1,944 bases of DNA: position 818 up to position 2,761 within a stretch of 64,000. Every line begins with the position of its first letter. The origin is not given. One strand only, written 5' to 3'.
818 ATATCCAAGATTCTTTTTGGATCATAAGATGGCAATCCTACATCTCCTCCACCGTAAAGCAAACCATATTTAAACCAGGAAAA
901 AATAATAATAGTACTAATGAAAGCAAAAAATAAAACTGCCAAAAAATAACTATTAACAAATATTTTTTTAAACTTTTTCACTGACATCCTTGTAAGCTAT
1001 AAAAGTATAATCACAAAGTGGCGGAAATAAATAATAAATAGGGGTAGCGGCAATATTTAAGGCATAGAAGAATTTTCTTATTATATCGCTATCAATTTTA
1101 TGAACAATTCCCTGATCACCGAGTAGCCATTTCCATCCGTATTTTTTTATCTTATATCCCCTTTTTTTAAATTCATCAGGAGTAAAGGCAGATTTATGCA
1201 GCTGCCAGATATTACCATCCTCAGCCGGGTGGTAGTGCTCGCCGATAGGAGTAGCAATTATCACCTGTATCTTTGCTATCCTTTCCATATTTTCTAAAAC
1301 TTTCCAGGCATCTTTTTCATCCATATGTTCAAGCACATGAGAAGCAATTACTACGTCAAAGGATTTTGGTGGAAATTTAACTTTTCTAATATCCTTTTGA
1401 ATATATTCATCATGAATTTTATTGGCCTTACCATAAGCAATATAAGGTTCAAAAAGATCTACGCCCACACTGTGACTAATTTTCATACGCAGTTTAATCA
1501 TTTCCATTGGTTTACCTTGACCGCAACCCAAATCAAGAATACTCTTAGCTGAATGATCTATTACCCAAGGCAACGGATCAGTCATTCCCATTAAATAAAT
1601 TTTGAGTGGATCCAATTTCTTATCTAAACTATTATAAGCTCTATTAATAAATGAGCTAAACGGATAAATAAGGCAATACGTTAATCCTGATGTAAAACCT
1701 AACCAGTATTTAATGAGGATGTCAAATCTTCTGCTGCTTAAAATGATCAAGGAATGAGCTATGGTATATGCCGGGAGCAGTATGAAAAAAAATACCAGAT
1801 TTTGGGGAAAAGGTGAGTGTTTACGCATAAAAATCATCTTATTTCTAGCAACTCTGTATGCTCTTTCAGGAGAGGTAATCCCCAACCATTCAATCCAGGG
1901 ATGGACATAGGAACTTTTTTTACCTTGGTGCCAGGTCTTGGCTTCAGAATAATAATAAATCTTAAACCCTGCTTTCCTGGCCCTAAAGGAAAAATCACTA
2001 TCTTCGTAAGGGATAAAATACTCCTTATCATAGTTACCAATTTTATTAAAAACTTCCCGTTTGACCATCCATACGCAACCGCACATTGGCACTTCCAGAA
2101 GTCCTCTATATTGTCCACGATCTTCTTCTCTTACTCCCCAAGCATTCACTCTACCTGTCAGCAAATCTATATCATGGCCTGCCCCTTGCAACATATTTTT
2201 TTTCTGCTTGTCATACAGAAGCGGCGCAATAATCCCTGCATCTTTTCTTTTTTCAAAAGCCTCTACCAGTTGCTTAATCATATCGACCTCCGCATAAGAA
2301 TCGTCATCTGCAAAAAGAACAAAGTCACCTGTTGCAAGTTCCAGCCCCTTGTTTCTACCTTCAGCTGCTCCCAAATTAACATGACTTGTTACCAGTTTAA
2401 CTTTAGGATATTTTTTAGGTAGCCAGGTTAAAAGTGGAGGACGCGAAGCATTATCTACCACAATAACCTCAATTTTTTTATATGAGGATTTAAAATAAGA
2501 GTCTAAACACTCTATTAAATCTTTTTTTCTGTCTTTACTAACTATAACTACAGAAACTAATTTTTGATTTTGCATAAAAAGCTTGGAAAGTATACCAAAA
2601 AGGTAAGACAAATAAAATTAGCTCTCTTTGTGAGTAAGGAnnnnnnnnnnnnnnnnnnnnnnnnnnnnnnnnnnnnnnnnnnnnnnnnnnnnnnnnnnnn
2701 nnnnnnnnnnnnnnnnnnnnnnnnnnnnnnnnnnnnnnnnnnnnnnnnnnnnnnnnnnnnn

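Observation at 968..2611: Single polypeptide fusing a GT2 glycosyltransferase, a membrane-spanning linker and a SAM methyltransferase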

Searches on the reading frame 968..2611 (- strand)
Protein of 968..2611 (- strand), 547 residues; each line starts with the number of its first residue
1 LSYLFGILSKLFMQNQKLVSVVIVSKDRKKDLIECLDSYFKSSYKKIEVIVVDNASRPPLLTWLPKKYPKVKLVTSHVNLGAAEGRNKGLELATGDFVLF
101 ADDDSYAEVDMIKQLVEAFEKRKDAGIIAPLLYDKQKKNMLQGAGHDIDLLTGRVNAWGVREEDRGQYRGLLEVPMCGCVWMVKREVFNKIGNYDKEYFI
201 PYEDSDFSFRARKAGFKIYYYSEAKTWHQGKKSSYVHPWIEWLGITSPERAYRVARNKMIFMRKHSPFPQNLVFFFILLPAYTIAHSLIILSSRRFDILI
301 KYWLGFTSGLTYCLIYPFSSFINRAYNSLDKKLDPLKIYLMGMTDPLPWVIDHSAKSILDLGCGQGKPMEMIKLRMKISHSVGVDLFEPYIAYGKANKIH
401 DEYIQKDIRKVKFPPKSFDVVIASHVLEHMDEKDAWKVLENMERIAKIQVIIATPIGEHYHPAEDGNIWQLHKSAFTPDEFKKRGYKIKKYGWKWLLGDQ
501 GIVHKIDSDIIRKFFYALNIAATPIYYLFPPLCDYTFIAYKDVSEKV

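Call 3: search_protein_families(library=pfam, proteins=[window:968-2611:-], max_evalue=0.01)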
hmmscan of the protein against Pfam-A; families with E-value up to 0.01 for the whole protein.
window:968-2611:- (547 aa): 11 families
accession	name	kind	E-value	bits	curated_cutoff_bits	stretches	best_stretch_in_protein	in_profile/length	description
PF00535.33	Glycos_transf_2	-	2.2e-25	90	23.3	1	20-191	1-167/168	Glycosyl transferase family 2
PF13641.12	Glyco_tranf_2_3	-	1e-16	62.1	27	1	19-233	3-216/230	Glycosyltransferase like family 2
PF08241.18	Methyltransf_11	-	9e-16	58.7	21.2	1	359-448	1-89/95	Methyltransferase domain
PF13649.12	Methyltransf_25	-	1.1e-14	55.3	27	1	358-447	1-94/97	Methyltransferase domain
PF13847.12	Methyltransf_31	-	1.1e-10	41.8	27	1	353-453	2-108/145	Methyltransferase domain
PF08242.18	Methyltransf_12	-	2.5e-10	41.4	30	1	359-447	1-93/98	Methyltransferase domain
PF10111.15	Glyco_tranf_2_2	-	5.4e-09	36.4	27.3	1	29-211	10-199/276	Glycosyltransferase like family 2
PF13489.12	Methyltransf_23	-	1.3e-08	35.2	27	1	354-447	22-109/164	Methyltransferase domain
PF07021.18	MetW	-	1.1e-07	32.1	21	1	356-457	15-112/193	Methionine biosynthesis protein MetW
PF13632.12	Glyco_trans_2_3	-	5.5e-05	23.5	27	1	98-247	2-144/198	Glycosyl transferase family group 2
PF02709.20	Glyco_transf_7C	-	0.0037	17.3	23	1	176-223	19-67/78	N-terminal domain of galactosyltransferase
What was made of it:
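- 1871..2575 (-): GT-A fold GT2 catalytic domain (aa 1-235). Pfam PF00535, E 2e-25 (call 3).
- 971..1561 (-): Class I SAM-dependent methyltransferase domain (aa 339-535), including an amphipathic helix at 497-509 and the last beta-strand at 524-530. Pfam PF08241, PF13649 and related families (call 3).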

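Call 4: search_protein_families(library=ncbifam, proteins=[window:968-2611:-], max_evalue=0.01)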
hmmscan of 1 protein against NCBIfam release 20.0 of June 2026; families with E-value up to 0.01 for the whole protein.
window:968-2611:- (547 aa): 44 families (the best 25 are shown)
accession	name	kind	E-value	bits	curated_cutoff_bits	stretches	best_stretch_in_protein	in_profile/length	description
TIGR01556.1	rhamnosyltran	subfamily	5.7e-23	81.5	200.55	1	36-281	10-256/281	rhamnosyltransferase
NF041875.1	EPS_EpsD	equivalog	1.3e-21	77.4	370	1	19-266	1-235/325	exopolysaccharide biosynthesis glycosyltransferase EpsD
TIGR03965.1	mycofact_glyco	equivalog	3.5e-20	72.3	280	1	16-231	73-283/467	mycofactocin biosynthesis glycosyltransferase MftF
NF038299.1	EPS_HpsN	equivalog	3.1e-19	69.1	425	1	18-305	2-296/317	hormogonium polysaccharide biosynthesis glycosyltransferase HpsN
NF041394.1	GtaseAglG_Halo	equivalog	6.6e-15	55.2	440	1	19-125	3-112/304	glucosyl-dolichyl phosphate glucuronosyltransferase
NF007482.0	PRK10073.1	equivalog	1.3e-12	47.3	423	1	13-118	2-109/334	glycosyltransferase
TIGR03937.1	PgaC_IcaA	equivalog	1.9e-12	46.9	422.3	1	13-127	41-158/407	poly-beta-1,6-N-acetyl-D-glucosamine synthase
TIGR02072.1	BioC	equivalog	1.4e-10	41.4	184.95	1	354-451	34-129/244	malonyl-ACP O-methyltransferase BioC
NF047683.1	TeichurnBiosyTuaG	equivalog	2.1e-10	40.7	400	1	13-123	2-115/252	teichuronic acid biosynthesis protein TuaG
NF045667.1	MTase_DVU1556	equivalog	1.5e-09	37.7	155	1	355-445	23-110/213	DVU_1556 family methyltransferase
TIGR02081.1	metW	equivalog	3.3e-09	36.6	189.5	1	356-455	15-110/194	methionine biosynthesis protein MetW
NF041255.1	mycofact_MftM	equivalog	4.4e-09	36.1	200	1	404-461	191-248/289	mycofactocin oligosaccharide methyltransferase MftM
NF050113.1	gal_furan_GlfT1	equivalog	5e-09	35.9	330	1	20-140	2-125/290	galactofuranosyltransferase GlfT1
TIGR04283.1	glyco_like_mftF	equivalog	3.9e-08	33.1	182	1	19-218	1-175/221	TIGR04283 family arsenosugar biosynthesis glycosyltransferase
NF050050.1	ProtGlycPglI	equivalog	5.5e-08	32.5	500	1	18-135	3-123/306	GalNAc(5)-diNAcBac-PP-undecaprenol beta-1,3-glucosyltransferase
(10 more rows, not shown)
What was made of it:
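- On Rhamnosyltransferase subfamily TIGR01556: This is the best NCBIfam hit, but it scores 81.5 bits against a cut-off of 200.55 (call 4).
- GT type: the best NCBIfam hits are rhamnosyltransferase TIGR01556, EpsD, MftF, HpsN and GlfT1 (call 4).
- Tried and rejected: The mycofactocin (MftF/MftM) lead from NCBIfam was rejected on scores and context (call 4).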
